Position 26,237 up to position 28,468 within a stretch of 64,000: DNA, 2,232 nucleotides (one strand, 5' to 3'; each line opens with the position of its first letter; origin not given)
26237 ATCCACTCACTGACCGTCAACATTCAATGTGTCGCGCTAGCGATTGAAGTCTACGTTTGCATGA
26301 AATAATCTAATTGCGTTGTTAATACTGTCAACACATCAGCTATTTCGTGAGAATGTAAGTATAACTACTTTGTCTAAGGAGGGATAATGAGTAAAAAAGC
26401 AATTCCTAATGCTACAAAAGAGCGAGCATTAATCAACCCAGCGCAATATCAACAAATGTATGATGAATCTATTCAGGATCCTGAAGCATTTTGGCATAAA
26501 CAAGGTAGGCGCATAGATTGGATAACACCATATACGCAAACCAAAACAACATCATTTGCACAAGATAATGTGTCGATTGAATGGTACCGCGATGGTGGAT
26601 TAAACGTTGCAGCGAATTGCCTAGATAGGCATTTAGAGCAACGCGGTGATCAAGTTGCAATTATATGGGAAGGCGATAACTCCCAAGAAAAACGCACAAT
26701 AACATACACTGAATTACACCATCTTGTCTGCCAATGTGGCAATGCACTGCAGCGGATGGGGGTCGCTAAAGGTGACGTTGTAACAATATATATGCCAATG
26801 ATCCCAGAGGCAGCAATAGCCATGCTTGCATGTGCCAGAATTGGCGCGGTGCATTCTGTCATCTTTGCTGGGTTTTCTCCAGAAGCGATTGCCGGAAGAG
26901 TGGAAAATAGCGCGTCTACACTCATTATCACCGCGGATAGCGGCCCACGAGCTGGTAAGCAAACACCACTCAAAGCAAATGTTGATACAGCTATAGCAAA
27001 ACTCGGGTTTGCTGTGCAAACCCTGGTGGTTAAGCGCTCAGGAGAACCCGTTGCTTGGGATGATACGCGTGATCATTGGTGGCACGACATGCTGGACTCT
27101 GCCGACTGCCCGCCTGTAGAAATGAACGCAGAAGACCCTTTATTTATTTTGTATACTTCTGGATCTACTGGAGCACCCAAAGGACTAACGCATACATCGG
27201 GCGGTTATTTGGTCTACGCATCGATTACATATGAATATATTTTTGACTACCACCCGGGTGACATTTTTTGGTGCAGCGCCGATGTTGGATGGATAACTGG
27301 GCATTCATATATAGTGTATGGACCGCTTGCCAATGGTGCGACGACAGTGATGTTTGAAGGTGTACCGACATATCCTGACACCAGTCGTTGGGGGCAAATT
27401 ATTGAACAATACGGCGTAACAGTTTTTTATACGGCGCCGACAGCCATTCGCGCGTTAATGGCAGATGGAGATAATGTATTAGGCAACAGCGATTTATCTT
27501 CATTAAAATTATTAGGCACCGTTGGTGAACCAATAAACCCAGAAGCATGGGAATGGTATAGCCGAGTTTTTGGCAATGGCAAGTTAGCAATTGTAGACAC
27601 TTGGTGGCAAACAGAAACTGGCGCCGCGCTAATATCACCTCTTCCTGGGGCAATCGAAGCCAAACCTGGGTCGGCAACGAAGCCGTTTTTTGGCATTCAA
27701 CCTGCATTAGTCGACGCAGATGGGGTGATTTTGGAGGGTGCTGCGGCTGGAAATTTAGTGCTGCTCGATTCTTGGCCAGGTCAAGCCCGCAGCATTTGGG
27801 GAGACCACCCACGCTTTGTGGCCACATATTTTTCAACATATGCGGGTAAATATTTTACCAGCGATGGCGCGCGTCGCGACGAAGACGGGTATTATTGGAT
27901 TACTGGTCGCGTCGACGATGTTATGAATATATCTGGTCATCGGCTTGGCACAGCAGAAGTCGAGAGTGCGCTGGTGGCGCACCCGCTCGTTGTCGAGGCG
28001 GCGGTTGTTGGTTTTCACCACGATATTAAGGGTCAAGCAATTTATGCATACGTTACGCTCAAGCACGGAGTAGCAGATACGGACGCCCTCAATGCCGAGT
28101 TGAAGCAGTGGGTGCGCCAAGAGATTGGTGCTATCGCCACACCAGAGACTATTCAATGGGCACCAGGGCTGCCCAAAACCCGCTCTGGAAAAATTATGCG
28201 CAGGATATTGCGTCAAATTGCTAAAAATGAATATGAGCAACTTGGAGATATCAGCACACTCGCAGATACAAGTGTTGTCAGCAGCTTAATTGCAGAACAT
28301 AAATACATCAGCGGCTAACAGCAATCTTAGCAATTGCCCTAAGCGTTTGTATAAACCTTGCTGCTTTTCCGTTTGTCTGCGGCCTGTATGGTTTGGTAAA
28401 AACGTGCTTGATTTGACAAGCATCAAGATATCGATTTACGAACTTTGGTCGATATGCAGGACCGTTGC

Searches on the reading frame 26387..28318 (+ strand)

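Call 86: search_protein_families(library=pfam, proteins=[window:26387-28318:+], max_evalue=0.00001)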
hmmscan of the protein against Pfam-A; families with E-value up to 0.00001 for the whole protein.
window:26387-28318:+ (643 aa): 3 families
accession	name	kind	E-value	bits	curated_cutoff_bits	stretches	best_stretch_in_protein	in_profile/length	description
PF00501.34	AMP-binding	-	1.2e-83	281.5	29.9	1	80-458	2-373/384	AMP-binding enzyme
PF13193.12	AMP-binding_C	-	1.8e-26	93.3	24.5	1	524-602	1-76/76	AMP-binding enzyme C-terminal domain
PF16177.11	ACAS_N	-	1.2e-18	67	27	1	21-78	1-55/55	Acetyl-coenzyme A synthetase N-terminus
